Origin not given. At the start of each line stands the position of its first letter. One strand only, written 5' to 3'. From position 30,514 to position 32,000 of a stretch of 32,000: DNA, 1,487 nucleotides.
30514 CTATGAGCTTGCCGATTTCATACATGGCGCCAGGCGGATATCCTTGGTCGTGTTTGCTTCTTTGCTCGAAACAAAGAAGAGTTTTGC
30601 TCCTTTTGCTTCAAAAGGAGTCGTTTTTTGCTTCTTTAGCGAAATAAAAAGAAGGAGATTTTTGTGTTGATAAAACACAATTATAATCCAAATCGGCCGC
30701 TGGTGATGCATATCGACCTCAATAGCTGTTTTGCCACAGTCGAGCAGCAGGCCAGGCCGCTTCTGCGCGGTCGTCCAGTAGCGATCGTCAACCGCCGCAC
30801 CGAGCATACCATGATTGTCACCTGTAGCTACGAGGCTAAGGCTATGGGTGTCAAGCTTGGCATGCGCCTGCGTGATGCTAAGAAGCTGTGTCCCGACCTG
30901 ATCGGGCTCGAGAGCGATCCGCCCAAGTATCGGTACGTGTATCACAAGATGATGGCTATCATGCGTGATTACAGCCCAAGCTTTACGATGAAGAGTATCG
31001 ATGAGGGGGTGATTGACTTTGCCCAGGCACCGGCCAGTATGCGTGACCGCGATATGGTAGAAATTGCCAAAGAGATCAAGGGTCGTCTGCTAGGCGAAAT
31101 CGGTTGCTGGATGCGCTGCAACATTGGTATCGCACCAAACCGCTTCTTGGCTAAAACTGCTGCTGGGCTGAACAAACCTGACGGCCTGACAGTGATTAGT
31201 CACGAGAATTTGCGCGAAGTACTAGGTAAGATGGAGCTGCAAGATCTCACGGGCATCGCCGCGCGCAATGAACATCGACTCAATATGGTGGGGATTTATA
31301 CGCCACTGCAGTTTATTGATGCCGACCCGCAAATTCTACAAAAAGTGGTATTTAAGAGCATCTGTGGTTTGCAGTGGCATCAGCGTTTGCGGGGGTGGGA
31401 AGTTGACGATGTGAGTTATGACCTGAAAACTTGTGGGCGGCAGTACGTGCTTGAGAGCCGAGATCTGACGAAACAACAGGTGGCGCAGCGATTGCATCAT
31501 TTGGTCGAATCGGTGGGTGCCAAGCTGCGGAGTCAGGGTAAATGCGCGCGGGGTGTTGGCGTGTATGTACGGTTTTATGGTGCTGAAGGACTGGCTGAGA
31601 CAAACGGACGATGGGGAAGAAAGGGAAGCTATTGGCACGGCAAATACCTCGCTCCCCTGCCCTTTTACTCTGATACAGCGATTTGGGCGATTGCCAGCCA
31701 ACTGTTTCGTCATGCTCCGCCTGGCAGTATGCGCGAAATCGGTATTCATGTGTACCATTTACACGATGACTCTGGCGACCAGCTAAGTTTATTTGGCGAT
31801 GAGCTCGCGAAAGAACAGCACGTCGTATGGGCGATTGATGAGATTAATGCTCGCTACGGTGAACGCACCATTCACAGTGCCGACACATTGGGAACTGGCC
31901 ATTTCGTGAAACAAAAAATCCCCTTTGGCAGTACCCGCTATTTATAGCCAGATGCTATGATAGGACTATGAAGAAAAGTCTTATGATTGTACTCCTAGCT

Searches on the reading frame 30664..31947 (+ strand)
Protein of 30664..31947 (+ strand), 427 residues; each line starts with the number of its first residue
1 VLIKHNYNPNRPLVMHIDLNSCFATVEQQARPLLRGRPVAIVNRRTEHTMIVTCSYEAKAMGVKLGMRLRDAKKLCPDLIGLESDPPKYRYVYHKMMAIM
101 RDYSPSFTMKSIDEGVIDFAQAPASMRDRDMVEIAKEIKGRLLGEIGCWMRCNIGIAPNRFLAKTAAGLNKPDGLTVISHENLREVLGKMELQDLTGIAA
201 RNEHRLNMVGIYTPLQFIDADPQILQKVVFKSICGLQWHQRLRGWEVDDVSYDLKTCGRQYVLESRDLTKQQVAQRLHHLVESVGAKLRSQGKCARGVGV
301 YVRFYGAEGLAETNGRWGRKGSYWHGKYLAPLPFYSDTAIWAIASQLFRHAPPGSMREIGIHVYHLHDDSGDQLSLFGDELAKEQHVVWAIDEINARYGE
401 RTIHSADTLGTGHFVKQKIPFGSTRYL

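Call 10: search_protein_families(library=pfam, proteins=[window:30664-31947:+], max_evalue=0.1)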
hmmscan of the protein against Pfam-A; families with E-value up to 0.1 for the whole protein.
window:30664-31947:+ (427 aa): 3 families
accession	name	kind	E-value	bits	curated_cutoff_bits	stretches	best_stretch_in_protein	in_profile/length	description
PF00817.25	IMS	-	2.5e-36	125.3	23.2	1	17-167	1-147/148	impB/mucB/samB family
PF11799.13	IMS_C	-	1.9e-11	44.8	20.7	1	265-376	11-109/109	impB/mucB/samB family C-terminal domain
PF13438.11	DUF4113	-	0.042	14.3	24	1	390-406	6-22/51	Domain of unknown function (DUF4113)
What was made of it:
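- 30664..31947 (+): Y-family DNA polymerase gene (427 aa, GTG start), displaced 573 nt downstream of its ancestral start position. Pfam IMS 2.5e-36 and IMS_C 1.9e-11 (call 10).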

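Call 11: find_encoding_contigs(protein=window:30664-31947:+, flank=10000, max_places=10)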
Protein window:30664-31947:+ (427 aa): 4 contigs read that carry it; 4 places shown.
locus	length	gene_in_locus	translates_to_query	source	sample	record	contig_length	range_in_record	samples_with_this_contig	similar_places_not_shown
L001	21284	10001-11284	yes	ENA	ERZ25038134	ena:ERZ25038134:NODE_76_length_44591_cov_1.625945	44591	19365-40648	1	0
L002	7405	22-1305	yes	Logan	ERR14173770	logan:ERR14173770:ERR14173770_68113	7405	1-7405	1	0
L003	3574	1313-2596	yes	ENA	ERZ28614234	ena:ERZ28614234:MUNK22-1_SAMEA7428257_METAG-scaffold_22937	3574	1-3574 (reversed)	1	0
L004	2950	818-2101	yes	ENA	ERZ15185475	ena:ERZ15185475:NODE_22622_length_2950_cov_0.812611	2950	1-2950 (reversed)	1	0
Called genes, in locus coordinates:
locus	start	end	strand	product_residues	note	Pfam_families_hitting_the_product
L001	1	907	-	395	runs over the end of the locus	PF07690:MFS_1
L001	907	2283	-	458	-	PF00890:FAD_binding_2 (weak), PF07992:Pyr_redox_2, PF12831:FAD_oxidored (weak), PF13450:NAD_binding_8 (weak), PF13738:Pyr_redox_3 (faint), PF00070:Pyr_redox, PF02737:3HCDH_N (weak), PF02852:Pyr_redox_dim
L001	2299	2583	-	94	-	PF03477:ATP-cone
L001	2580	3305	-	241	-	-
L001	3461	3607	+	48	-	-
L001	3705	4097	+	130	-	-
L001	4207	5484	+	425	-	-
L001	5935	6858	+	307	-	-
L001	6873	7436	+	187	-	PF01725:Ham1p_like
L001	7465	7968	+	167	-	-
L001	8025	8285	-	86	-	-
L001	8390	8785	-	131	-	PF24585:YunG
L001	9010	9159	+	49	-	-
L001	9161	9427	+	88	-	-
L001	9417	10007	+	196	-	-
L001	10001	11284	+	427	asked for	PF00817:IMS, PF11799:IMS_C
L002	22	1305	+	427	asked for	PF00817:IMS, PF11799:IMS_C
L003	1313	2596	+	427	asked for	PF00817:IMS, PF11799:IMS_C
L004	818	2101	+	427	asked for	PF00817:IMS, PF11799:IMS_C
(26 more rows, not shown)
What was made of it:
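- Checked: It overlaps both neighbours, and public gene callers annotate it as a 196-aa product (call 11).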

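Call 68: search_protein_families(library=ncbifam, proteins=[window:30664-31947:+], max_evalue=0.01)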
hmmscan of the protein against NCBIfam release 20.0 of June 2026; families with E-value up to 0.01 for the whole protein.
window:30664-31947:+ (427 aa): 10 families
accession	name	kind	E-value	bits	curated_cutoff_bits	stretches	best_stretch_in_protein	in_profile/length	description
NF002492.0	PRK01810.1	equivalog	2.1e-62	211.2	399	1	6-408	4-394/412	DNA polymerase IV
NF002677.0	PRK02406.1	equivalog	4.1e-52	177.4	256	1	14-305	8-297/357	DNA polymerase IV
NF003015.0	PRK03858.1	subfamily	3.2e-49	168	367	1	14-411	9-388/399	DNA polymerase IV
NF002848.0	PRK03103.1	subfamily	6.5e-49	166.5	381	1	13-411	5-394/410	DNA polymerase IV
NF010731.0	PRK14133.1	equivalog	2.2e-44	152.1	362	1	14-303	5-286/352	DNA polymerase IV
NF002882.0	PRK03348.1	equivalog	8.1e-43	146.8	389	1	11-304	4-295/461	DNA polymerase IV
NF002883.0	PRK03352.1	equivalog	2.5e-40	138.7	330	1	13-304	6-293/347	DNA polymerase IV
NF002751.0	PRK02794.1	equivalog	5.1e-38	131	371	1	14-409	40-418/425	DNA polymerase IV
NF002292.0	PRK01216.1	equivalog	1.2e-34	119.9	339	1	13-231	2-219/351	DNA polymerase IV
NF002955.0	PRK03609.1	subfamily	2.8e-21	76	431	1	16-404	4-390/422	translesion error-prone DNA polymerase V subunit UmuC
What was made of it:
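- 30664..31947 (+): NCBIfam Pol IV/UmuC-type models match below their cut-offs (call 68).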
